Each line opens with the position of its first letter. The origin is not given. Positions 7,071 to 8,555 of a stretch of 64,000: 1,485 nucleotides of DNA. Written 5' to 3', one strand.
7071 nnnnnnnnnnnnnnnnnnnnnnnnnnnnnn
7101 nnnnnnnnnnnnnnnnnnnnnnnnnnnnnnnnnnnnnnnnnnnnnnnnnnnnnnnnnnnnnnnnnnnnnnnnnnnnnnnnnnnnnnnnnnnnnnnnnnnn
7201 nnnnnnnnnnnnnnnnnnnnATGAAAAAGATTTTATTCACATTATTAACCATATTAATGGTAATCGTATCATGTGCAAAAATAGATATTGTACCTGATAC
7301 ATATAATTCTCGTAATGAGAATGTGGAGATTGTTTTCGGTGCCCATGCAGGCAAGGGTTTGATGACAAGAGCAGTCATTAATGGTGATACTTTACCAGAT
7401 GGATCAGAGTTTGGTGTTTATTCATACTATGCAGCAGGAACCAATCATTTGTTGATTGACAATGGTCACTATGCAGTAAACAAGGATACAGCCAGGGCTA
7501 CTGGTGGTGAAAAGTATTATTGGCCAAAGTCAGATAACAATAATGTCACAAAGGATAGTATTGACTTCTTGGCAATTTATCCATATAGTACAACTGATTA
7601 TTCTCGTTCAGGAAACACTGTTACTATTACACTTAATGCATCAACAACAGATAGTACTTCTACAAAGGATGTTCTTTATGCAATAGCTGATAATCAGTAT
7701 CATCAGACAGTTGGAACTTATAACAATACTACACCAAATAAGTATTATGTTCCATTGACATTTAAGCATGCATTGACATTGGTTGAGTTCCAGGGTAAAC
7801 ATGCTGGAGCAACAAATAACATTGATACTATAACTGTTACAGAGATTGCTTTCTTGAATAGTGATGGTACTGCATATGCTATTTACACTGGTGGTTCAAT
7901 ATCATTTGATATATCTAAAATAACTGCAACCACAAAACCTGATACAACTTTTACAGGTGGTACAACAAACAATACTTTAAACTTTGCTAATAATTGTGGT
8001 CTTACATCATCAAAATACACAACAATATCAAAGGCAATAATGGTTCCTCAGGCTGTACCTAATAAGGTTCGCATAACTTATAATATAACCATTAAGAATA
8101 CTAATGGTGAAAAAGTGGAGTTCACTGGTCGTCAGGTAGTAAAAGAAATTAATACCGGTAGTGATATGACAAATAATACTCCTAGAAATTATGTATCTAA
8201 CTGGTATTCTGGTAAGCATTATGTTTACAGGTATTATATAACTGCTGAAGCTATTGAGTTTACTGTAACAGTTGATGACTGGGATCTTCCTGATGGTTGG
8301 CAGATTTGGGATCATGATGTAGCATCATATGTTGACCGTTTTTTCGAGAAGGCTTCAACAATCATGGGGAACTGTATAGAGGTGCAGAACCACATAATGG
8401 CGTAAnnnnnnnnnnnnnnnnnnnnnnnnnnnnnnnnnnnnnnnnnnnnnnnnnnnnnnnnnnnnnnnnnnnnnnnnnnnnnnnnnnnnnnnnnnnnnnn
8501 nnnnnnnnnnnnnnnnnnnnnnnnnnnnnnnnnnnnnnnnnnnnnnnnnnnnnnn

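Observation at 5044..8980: Bacteroidales type-V-pilus-like module (DUF3575-like OM protein + two lipoproteins) carried by a phage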

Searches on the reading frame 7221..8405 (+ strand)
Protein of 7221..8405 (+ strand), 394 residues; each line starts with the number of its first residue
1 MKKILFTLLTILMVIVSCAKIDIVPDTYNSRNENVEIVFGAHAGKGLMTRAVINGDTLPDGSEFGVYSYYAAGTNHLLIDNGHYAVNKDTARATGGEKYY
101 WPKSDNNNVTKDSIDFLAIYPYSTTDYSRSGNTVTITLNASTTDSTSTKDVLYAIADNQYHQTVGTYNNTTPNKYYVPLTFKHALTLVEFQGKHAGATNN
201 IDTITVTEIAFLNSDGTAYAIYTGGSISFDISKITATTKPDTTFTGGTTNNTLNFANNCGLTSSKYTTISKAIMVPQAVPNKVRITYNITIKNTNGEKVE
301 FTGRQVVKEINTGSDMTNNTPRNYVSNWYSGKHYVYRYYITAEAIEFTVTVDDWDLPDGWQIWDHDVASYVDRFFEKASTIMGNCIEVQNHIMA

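Call 3: search_protein_families(library=pfam, proteins=[window:7221-8405:+], max_evalue=1)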
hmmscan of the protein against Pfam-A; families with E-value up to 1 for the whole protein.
window:7221-8405:+ (394 aa): 0 families

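Call 4: search_protein_families(library=ncbifam, proteins=[window:7221-8405:+], max_evalue=1)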
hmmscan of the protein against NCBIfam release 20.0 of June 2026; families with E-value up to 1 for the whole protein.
window:7221-8405:+ (394 aa): 1 family
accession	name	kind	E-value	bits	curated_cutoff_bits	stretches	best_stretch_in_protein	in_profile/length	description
NF011407.0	PRK14833.1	equivalog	0.058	13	325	1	80-136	14-71/233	di-trans,poly-cis-decaprenylcistransferase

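Call 8: search_protein_families(library=phrogs, proteins=[window:7221-8405:+], max_evalue=0.01)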
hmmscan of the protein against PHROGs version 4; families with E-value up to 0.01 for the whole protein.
window:7221-8405:+ (394 aa): 0 families

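Call 9: find_homologous_proteins(query=window:7221-8405:+)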
Query window:7221-8405:+ (394 aa): 30 proteins with E <= 0.001 among 4118 candidates.
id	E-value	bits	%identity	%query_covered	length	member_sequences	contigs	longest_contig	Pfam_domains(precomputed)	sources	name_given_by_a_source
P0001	1.2e-261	885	100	100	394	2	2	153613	-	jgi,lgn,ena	-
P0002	1.1e-142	494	62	97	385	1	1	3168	PF13149.13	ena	-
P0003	2.5e-118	414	52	97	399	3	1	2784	-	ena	-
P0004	1.2e-101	359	50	97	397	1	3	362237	PF13149.13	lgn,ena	-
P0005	2.3e-95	338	49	100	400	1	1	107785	PF13149.13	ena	-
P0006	3.1e-94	334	48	100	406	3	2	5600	PF13149.13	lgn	-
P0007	7.5e-91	323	45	97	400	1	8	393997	PF13149.13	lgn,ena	-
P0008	7.3e-74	267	42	97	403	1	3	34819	-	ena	-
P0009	4.6e-63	232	40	97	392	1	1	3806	PF13149.13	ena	-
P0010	9.3e-61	224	38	97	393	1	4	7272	PF13149.13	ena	-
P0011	4.1e-58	215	37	100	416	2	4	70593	PF13149.13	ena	-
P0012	9.0e-51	191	36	98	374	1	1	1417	PF13149.13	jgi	jgi:hypothetical protein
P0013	2.6e-50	190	34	98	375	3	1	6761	PF13149.13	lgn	-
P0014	4.8e-41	159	33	100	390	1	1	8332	PF13149.13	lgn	-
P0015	8.3e-39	152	32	93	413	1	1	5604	PF13149.13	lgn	-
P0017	3.5e-37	147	33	49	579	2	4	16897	PF13149.13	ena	-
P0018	4.8e-37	146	37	93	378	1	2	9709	PF13149.13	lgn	-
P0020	1.5e-32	131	36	49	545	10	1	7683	PF13149.13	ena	-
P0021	1.8e-31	128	32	54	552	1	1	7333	PF13149.13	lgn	-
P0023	1.2e-29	122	31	38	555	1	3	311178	PF13149.13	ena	-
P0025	5.4e-29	120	32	54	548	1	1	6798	PF13149.13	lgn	-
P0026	5.7e-29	120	30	49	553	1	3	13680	PF13149.13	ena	-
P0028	7.9e-28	116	31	37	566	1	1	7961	PF13149.13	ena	-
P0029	3.0e-27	114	32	54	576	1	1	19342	PF13149.13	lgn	-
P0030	7.7e-21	93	34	54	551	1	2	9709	PF13149.13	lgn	-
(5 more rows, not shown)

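Call 10: search_solved_structures(query=window:7221-8405:+, max_evalue=10)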
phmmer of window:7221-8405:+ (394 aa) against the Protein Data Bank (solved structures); distinct sequences matched with E-value up to 10: 6.
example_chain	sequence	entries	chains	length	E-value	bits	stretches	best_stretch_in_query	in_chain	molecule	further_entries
1ezm_A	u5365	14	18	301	0.061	15.7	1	130-182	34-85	PSEUDOMONAS ELASTASE | Elastase | Keratinase KP2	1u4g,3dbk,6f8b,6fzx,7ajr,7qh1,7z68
4k89_A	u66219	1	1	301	0.076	15.4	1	130-182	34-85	Organic solvent tolerant elastase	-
7nlk_A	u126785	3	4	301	0.17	14.3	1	130-174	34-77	Pro-elastase | Neutral metalloproteinase | Elastase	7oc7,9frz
7nlm_A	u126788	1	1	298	0.26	13.6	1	130-174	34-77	Pro-elastase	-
8cr3_A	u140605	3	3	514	0.27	13.6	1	130-182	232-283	Pro-elastase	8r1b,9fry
3oio_A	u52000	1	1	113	0.89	11.9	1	138-191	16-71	Transcriptional regulator (AraC-type DNA-binding domain-containing proteins)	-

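Call 13: search_solved_structures(query=A1, max_evalue=10, show_alignments=2)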
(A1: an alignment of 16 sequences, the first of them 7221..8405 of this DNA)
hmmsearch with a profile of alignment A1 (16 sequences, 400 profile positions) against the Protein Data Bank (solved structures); distinct sequences matched with E-value up to 10: 2.
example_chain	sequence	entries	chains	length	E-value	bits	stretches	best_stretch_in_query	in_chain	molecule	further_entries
4k4k_A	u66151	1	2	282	3.1e-05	26.5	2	329-365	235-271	Putative cell adhesion protein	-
9hjm_I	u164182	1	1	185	0.04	16.2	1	6-57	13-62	Peptidyl-prolyl cis-trans isomerase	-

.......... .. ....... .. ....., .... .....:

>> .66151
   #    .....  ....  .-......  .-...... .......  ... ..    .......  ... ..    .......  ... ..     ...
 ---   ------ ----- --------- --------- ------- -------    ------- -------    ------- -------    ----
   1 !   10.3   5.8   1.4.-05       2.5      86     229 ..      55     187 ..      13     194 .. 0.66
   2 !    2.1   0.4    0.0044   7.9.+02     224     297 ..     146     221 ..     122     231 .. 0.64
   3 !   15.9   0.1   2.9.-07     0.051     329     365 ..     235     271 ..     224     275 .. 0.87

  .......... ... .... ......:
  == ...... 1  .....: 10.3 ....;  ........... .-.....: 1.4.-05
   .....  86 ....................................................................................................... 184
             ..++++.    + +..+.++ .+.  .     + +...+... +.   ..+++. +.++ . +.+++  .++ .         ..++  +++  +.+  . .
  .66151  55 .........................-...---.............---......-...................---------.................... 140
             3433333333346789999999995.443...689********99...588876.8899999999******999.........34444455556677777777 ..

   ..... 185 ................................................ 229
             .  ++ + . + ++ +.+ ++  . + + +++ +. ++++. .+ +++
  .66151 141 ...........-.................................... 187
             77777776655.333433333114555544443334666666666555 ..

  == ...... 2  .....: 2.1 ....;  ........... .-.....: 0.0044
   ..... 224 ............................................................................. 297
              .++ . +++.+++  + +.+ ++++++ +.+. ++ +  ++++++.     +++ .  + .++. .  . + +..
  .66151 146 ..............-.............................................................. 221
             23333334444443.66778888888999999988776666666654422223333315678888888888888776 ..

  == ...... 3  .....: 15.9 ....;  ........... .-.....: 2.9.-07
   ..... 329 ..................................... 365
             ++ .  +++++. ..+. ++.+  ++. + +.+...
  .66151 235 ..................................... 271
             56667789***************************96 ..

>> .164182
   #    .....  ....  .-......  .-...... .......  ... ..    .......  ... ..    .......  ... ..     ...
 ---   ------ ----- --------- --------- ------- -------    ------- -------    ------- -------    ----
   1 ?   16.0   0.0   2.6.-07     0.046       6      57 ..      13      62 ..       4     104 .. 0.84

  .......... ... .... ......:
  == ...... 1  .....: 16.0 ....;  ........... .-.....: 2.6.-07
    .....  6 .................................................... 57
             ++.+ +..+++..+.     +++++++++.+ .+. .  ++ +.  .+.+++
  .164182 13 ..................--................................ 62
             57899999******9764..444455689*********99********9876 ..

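Call 14: search_protein_families(library=pfam, alignment_id=A1, max_evalue=0.01)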
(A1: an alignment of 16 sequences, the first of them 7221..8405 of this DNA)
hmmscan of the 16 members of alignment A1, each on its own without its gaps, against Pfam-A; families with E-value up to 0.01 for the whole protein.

A. member 1, window:7221-8405:+ (394 aa): 0 families

B. families by the number of members that match (of 16 scanned): 1 family
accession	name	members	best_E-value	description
PF13149.12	Mfa_like_1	12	4.9e-22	Fimbrillin-like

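Call 16: find_encoding_contigs(protein=P0001, flank=10000, max_places=4)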
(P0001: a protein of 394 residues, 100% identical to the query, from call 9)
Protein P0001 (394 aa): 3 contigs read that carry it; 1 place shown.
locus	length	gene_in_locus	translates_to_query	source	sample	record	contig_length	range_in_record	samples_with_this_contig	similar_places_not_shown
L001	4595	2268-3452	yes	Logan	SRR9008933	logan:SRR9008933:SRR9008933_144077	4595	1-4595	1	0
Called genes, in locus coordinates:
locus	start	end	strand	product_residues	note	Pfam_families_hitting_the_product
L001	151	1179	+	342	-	PF12099:DUF3575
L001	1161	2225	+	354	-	-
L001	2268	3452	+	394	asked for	-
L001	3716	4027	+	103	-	-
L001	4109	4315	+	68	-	-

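Call 17: find_encoding_contigs(protein=P0007, flank=10000, max_places=3)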
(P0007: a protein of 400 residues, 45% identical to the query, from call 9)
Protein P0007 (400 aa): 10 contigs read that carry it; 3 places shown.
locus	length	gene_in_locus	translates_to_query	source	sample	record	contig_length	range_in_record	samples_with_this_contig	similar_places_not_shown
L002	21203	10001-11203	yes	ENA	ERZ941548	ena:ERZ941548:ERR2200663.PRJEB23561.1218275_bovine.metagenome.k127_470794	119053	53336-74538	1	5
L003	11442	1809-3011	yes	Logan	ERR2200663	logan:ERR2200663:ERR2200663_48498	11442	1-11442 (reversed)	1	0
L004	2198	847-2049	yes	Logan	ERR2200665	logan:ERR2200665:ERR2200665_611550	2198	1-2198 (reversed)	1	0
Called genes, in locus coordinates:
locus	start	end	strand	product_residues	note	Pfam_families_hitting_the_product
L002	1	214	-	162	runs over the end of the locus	PF02142:MGS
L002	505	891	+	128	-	-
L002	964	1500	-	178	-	-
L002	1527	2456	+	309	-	-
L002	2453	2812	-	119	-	-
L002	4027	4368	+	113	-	-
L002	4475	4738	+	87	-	-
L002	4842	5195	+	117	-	-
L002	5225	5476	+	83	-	-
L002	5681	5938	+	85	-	-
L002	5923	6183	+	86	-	-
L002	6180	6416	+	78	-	-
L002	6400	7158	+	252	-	-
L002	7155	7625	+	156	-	-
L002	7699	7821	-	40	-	-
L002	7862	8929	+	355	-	PF12099:DUF3575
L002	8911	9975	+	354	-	-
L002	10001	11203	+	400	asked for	PF13149:Mfa_like_1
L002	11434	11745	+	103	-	-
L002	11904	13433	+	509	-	PF07728:AAA_5 (weak)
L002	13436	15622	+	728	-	PF05762:VWA_CoxE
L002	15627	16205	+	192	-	-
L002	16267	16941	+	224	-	-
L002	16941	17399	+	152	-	-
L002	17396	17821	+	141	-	PF04343:DUF488 (weak), PF22751:DUF488-N3a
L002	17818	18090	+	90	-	-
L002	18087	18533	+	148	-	-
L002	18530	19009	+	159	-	PF00075:RNase_H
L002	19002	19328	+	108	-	-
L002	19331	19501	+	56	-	-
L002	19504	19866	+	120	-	-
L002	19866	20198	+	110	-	-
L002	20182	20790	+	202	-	-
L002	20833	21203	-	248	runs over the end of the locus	-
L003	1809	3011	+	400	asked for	PF13149:Mfa_like_1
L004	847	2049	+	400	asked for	PF13149:Mfa_like_1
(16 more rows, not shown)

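Call 18: find_encoding_contigs(protein=P0004, flank=10000, max_places=3)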
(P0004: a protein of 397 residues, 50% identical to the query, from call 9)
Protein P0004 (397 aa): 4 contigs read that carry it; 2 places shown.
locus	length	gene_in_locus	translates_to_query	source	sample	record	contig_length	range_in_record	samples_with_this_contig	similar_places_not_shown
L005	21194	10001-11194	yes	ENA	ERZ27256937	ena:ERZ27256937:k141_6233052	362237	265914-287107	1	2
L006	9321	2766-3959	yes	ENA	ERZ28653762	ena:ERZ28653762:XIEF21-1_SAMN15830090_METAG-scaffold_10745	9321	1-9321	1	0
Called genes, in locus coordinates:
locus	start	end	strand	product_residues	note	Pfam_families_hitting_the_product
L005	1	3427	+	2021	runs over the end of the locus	-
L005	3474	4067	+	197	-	-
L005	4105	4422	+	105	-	-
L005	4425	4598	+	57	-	-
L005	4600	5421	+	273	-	-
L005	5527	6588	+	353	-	-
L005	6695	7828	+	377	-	PF00154:RecA_N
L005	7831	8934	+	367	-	PF00691:OmpA (weak), PF12099:DUF3575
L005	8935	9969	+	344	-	-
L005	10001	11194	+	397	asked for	PF13149:Mfa_like_1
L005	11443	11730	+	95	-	-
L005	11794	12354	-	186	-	-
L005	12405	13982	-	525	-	-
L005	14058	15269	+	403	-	PF02739:5_3_exonuc_N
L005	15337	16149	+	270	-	-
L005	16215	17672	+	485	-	PF13481:AAA_25, PF03796:DnaB_C, PF06745:ATPase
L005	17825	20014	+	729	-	PF03477:ATP-cone, PF13597:NRDD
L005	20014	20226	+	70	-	-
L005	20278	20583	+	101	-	-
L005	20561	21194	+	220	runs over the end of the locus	-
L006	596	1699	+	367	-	PF00691:OmpA (weak), PF12099:DUF3575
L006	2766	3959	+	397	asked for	PF13149:Mfa_like_1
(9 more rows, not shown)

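Call 43: predict_structure(alignment_id=A1)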
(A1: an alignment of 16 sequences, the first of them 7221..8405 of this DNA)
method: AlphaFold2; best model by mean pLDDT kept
length: 394 residues; sequences in the alignment: 16
mean_pLDDT: 68.5   pTM: 0.67
mean pLDDT of the five models: 68.5, 67.9, 67.7, 63.6, 57.0
residues with pLDDT >= 90: 24; 70-90: 191; 50-70: 93; < 50: 86
segments of 3 or more residues with pLDDT < 50: 13-32, 43-55, 166-168, 170-173, 355-394
pLDDT, mean of each block of 10 residues (from residue 1): 57 43 33 61 43 58 85 63 85 78 56 79 79 83 68 81 52 63 83 86 90 90 83 61 66 73 89 84 89 88 87 62 75 84 68 47 35 34 39 38
secondary structure, 60 per line:
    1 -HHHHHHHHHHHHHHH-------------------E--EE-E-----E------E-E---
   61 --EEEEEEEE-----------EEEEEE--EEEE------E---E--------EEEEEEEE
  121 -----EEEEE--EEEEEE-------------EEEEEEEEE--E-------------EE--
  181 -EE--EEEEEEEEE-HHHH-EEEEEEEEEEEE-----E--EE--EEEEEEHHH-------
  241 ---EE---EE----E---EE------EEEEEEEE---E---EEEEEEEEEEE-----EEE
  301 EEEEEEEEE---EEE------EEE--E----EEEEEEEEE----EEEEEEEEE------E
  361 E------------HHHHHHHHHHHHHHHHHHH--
elements in order: H2-16 E63-70 E82-87 E90-93 E113-120 E126-130 E133-138 E152-160 E186-194 H196-199 E201-212 E225-230 E267-274 E282-292 E298-309 E313-315 E322-324 E332-340 E345-353 H374-392

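Call 47: fold_search(model_id=the predicted structure, library=pdb)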
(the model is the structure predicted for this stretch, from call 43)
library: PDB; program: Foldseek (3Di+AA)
matches with E <= 10: 568; with E <= 0.001: 28
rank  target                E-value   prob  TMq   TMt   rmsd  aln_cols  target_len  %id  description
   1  4k4k_B                7.2e-13  1.00  0.40  0.57   8.0       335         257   16  Crystal structure of a putative cell adhesion protein (BACUNI_00621) from Bacteroides uniformis ATCC 8492 at 1.67 A re (released 2013-05-01)
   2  4k4k_A                1.2e-12  1.00  0.40  0.58   7.8       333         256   16  Crystal structure of a putative cell adhesion protein (BACUNI_00621) from Bacteroides uniformis ATCC 8492 at 1.67 A re (released 2013-05-01)
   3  4qb7                  3.3e-11  1.00  0.45  0.52   8.0       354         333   17  Crystal structure of a fimbrial protein (BVU_2522) from Bacteroides vulgatus ATCC 8482 at 2.55 A resolution (released 2014-07-02)
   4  3sy6_B                3.5e-11  1.00  0.40  0.53   8.3       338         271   16  Crystal structure of a fimbrial protein BF1861 [Bacteroides fragilis NCTC 9343] (BF1861) from Bacteroides fragilis NCT (released 2011-08-24)
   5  3sy6_A                3.8e-11  1.00  0.39  0.52   8.4       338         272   16  Crystal structure of a fimbrial protein BF1861 [Bacteroides fragilis NCTC 9343] (BF1861) from Bacteroides fragilis NCT (released 2011-08-24)
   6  3ufi                  3.3e-09  1.00  0.41  0.54   9.1       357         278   15  Crystal structure of a putative cell adhesion protein (BACOVA_04980) from Bacteroides ovatus ATCC 8483 at 2.18 A resolut (released 2011-12-14)
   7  3t2l                  2.3e-08  1.00  0.42  0.56   7.4       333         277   16  Crystal structure of a Putative cell adhesion protein (BF1858) from Bacteroides fragilis NCTC 9343 at 2.33 A resolution (released 2011-08-10)
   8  5nf4_A                2.9e-07  1.00  0.31  0.39  10.4       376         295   10  The tip fimbrial protein Mfa3 from Porphyromonas gingivalis with C-terminal truncation. (released 2018-02-07)
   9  4jg5                  6.7e-07  1.00  0.40  0.45   8.7       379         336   14  Crystal structure of a putative cell adhesion protein (BDI_3519) from Parabacteroides distasonis ATCC 8503 at 2.34 A res (released 2013-03-20)
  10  3up6_B                8.2e-07  1.00  0.38  0.45  10.4       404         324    8  Crystal structure of a putative cell adhesion protein (BACOVA_04078) from Bacteroides ovatus ATCC 8483 at 2.80 A resol (released 2011-12-21)
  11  3up6_A                9.1e-07  1.00  0.35  0.41  10.6       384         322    7  Crystal structure of a putative cell adhesion protein (BACOVA_04078) from Bacteroides ovatus ATCC 8483 at 2.80 A resol (released 2011-12-21)
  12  4gpv_A                2.1e-06  1.00  0.38  0.44  10.0       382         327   11  Crystal structure of a putative cell adhesion protein (BACEGG_00536) from Bacteroides eggerthii DSM 20697 at 1.67 A re (released 2012-09-19)
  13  4h40_B                2.3e-06  1.00  0.31  0.37  13.2       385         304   12  Crystal structure of a putative cell adhesion protein (BF2867) from Bacteroides fragilis NCTC 9343 at 2.57 A resolutio (released 2012-10-03)
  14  4h40_A                2.7e-06  1.00  0.30  0.37  12.2       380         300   11  Crystal structure of a putative cell adhesion protein (BF2867) from Bacteroides fragilis NCTC 9343 at 2.57 A resolutio (released 2012-10-03)
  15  4gpv_B                3.0e-06  1.00  0.36  0.41  10.6       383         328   12  Crystal structure of a putative cell adhesion protein (BACEGG_00536) from Bacteroides eggerthii DSM 20697 at 1.67 A re (released 2012-09-19)
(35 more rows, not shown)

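Call 54: find_encoding_contigs(protein=P0023, flank=8000, max_places=2)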
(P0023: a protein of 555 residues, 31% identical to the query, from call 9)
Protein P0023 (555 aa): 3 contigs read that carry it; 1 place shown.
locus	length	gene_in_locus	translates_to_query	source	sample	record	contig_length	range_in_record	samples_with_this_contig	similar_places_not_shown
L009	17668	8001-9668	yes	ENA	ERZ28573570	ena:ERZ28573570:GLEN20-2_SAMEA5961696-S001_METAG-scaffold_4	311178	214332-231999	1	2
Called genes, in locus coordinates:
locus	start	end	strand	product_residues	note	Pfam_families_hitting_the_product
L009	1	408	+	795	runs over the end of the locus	-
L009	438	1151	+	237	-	PF04542:Sigma70_r2, PF04545:Sigma70_r4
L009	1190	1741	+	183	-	-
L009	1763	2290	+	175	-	-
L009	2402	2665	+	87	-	-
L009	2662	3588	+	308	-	-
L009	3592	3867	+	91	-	-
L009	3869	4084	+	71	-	-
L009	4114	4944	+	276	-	-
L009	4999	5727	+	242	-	-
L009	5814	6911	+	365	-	PF12099:DUF3575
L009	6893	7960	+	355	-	-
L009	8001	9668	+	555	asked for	PF13149:Mfa_like_1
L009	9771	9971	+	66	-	-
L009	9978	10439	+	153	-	-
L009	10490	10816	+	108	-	PF26092:T4_Y16D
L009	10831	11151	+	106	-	-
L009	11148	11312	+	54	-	-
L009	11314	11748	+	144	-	-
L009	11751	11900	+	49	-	-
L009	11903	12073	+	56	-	-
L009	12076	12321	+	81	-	-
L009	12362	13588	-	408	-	PF12323:HTH_OrfB_IS605 (weak), PF01385:OrfB_IS605, PF07282:Cas12f1-like_TNB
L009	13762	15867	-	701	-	-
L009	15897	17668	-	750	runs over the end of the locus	-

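Call 61: find_encoding_contigs(protein=P0011, flank=6000, max_places=1)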
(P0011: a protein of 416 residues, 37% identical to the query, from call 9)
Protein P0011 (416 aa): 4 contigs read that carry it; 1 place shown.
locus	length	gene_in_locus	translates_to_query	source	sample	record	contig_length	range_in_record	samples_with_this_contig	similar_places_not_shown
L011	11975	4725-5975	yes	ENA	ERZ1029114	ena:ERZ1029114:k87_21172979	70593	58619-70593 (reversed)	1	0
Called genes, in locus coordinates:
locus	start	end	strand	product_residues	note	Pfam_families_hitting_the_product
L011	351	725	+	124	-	-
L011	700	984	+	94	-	-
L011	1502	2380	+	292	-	-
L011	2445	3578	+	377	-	PF12099:DUF3575, PF03797:Autotransporter (faint)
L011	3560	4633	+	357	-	-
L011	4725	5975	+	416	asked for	PF13149:Mfa_like_1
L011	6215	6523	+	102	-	-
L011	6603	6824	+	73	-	-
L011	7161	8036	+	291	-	PF12773:DZR (faint), PF13240:Zn_Ribbon_1, PF13248:Zn_ribbon_3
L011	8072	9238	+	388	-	PF00478:IMPDH, PF01070:FMN_dh (faint), PF00478:IMPDH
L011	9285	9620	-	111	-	-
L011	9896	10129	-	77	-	-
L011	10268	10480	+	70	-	-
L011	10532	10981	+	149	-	-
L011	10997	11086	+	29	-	-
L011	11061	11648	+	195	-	PF00293:NUDIX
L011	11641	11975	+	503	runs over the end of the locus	PF00931:NB-ARC (weak), PF05970:PIF1, PF13604:AAA_30, PF01443:Viral_helicase1 (faint), PF13245:AAA_19, PF13538:UvrD_C_2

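Call 62: find_encoding_contigs(protein=P0008, flank=6000, max_places=1)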
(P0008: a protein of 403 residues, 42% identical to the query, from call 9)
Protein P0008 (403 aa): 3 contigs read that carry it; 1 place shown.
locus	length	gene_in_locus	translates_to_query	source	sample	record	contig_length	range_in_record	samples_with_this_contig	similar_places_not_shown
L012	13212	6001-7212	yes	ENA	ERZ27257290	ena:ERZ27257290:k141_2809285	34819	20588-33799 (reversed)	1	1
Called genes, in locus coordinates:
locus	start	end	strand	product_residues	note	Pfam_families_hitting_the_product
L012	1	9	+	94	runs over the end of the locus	-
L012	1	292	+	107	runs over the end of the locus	-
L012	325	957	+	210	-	-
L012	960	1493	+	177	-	PF00293:NUDIX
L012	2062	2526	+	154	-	PF00436:SSB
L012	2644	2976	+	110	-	PF00085:Thioredoxin, PF13098:Thioredoxin_2 (weak)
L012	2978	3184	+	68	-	-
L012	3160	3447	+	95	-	-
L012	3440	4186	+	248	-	-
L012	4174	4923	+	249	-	PF01370:Epimerase, PF04321:RmlD_sub_bind (weak), PF16363:GDP_Man_Dehyd (weak), PF02719:Polysacc_synt_2 (weak), PF07993:NAD_binding_4 (weak)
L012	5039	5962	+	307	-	-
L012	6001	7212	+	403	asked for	-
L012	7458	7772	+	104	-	-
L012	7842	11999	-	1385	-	-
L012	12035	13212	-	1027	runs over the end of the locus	PF09603:Fib_succ_major, PF06810:Phage_scaffold (faint), PF04513:Baculo_PEP_C (faint)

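Call 63: find_encoding_contigs(protein=P0014, flank=6000, max_places=1)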
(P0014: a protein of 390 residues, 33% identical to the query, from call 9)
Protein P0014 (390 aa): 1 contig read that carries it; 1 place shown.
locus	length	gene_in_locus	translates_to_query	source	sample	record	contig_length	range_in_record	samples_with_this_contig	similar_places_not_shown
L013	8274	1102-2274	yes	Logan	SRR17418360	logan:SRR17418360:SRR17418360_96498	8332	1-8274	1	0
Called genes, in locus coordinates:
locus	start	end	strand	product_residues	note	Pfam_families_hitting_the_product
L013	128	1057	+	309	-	-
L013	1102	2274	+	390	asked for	PF13149:Mfa_like_1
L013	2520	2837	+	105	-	-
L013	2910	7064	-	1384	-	PF27241:CLIP1 (faint), PF08124:Lyase_8_N (faint), PF25481:Nucleoprot-TPR (weak)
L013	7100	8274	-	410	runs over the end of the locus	?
